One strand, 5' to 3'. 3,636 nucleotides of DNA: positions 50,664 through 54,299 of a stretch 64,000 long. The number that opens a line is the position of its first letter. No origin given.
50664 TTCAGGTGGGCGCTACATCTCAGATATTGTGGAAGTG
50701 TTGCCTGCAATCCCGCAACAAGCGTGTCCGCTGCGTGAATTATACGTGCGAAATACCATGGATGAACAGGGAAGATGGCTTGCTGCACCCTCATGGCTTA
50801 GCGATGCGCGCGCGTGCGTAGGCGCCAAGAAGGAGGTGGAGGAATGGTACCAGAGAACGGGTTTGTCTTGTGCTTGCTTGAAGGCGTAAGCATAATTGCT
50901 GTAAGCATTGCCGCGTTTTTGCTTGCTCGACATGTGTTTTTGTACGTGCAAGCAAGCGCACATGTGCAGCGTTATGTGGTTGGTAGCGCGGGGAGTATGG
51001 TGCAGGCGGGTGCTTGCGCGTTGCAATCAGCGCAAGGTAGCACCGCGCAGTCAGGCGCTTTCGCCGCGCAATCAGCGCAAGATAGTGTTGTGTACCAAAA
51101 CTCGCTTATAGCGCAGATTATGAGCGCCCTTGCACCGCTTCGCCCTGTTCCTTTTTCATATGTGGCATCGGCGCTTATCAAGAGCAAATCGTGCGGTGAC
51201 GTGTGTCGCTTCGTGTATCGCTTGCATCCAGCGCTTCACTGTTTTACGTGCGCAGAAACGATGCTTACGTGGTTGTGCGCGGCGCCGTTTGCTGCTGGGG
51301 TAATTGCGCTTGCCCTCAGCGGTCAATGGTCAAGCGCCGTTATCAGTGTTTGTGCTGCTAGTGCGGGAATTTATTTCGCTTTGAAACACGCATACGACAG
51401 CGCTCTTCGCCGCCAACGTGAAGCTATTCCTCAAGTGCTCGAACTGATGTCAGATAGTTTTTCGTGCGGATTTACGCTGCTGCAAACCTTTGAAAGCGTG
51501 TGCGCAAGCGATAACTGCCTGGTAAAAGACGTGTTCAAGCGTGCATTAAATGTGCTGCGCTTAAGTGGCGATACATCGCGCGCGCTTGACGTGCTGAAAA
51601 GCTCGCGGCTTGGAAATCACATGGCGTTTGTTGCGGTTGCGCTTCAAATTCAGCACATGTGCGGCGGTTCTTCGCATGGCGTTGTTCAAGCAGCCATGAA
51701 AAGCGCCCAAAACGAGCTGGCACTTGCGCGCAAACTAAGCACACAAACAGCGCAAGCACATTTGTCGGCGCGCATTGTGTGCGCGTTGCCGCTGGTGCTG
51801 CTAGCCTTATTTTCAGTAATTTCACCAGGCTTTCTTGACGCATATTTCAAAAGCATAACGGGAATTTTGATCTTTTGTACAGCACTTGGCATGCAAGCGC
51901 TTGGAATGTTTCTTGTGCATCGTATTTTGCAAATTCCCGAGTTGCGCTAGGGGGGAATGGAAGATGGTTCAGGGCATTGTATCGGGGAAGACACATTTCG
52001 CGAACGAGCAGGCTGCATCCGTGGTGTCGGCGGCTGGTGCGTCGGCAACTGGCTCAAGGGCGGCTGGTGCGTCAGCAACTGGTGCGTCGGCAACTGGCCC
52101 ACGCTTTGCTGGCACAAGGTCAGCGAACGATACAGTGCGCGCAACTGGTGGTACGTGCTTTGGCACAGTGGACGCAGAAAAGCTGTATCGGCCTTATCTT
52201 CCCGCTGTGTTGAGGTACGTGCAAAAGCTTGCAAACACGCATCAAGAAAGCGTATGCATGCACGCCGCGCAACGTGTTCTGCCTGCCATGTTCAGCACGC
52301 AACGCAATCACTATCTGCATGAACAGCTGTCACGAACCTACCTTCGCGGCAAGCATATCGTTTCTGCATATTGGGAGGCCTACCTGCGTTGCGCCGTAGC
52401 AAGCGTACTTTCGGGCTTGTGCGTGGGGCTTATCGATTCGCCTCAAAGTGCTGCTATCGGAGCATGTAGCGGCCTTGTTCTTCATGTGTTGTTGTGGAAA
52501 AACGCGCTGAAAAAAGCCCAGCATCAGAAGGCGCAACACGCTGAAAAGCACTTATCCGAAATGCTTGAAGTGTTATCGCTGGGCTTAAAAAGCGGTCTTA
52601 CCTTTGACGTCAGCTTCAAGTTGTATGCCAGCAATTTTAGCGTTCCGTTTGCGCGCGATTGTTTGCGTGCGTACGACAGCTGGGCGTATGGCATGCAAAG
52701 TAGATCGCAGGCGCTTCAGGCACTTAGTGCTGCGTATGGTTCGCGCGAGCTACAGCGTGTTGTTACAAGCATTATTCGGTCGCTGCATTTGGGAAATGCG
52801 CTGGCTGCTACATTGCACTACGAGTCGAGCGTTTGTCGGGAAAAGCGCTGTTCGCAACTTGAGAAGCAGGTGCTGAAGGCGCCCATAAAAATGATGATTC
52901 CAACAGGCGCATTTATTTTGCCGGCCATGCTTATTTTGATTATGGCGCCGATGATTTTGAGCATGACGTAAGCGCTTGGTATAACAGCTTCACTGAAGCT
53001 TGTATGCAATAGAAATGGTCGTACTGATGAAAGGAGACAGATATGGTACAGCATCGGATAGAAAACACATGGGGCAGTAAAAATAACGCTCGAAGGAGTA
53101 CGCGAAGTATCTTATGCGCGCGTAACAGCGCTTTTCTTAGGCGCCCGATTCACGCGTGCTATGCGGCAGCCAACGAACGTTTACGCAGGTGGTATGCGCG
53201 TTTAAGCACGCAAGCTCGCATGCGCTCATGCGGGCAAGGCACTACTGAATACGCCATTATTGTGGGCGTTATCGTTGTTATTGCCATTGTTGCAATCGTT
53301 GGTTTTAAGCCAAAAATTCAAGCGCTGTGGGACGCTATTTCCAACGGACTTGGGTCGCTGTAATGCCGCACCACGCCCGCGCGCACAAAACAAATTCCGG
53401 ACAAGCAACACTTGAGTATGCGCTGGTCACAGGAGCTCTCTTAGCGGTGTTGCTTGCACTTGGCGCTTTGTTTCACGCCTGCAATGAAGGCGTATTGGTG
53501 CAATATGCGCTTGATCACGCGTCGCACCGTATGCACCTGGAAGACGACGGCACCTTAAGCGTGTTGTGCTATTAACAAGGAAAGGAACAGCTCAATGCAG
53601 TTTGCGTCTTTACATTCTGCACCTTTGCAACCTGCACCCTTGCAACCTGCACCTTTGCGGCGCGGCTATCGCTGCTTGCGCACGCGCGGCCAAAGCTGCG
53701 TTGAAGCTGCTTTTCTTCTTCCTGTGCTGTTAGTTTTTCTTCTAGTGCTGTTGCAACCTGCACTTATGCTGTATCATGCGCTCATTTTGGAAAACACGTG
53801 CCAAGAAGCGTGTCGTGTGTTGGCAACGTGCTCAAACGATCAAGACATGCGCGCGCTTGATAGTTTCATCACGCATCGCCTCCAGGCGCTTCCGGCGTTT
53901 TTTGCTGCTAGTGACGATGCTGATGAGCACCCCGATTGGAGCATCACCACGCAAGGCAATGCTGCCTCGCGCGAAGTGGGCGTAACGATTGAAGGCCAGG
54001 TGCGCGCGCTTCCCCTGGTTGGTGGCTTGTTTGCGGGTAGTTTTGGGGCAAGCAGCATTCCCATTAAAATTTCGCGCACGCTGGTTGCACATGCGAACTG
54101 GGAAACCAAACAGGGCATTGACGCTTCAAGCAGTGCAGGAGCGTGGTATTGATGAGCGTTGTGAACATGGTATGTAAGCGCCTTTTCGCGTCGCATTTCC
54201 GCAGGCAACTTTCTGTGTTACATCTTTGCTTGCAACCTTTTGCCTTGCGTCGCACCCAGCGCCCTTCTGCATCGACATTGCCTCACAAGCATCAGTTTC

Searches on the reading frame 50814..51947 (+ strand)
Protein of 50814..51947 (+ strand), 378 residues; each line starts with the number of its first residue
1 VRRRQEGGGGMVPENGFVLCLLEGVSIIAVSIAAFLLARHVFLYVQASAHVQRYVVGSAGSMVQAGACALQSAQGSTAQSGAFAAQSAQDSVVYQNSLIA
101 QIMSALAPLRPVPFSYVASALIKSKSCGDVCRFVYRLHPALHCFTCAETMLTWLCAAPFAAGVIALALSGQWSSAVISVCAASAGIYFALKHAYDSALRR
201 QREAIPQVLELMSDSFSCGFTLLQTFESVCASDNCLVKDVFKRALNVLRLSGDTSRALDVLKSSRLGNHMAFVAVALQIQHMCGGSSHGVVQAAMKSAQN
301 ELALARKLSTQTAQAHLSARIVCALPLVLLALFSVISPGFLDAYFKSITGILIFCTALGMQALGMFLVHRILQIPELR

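Call 33: search_protein_families(library=pfam, proteins=[window:50814-51947:+])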
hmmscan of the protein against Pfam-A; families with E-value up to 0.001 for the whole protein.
window:50814-51947:+ (378 aa): 1 family
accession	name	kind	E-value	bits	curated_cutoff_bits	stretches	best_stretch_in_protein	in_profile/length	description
PF00482.28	T2SSF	-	1.6e-07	31.7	25.2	1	209-333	2-123/125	Type II secretion system (T2SS), protein F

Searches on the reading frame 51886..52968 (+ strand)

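Call 33: search_protein_families(library=pfam, proteins=[window:51886-52968:+])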
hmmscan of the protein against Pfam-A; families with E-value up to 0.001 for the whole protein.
window:51886-52968:+ (361 aa): 1 family
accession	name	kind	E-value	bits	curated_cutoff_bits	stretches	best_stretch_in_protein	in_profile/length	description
PF00482.28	T2SSF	-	1.7e-11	44.6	25.2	1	227-353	2-124/125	Type II secretion system (T2SS), protein F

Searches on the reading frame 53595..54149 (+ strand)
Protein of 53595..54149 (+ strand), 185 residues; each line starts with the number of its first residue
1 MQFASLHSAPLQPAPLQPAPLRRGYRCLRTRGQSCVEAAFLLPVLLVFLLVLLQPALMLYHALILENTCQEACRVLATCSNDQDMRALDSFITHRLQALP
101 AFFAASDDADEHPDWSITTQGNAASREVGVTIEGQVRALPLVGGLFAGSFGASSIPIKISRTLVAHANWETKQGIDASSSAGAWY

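Call 33: search_protein_families(library=pfam, proteins=[window:53595-54149:+])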
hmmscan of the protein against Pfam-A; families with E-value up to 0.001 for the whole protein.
window:53595-54149:+ (185 aa): 1 family
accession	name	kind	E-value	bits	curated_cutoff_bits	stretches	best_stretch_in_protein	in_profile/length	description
PF07811.17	TadE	-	2.7e-07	31.1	22.9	1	32-74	1-43/43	TadE-like protein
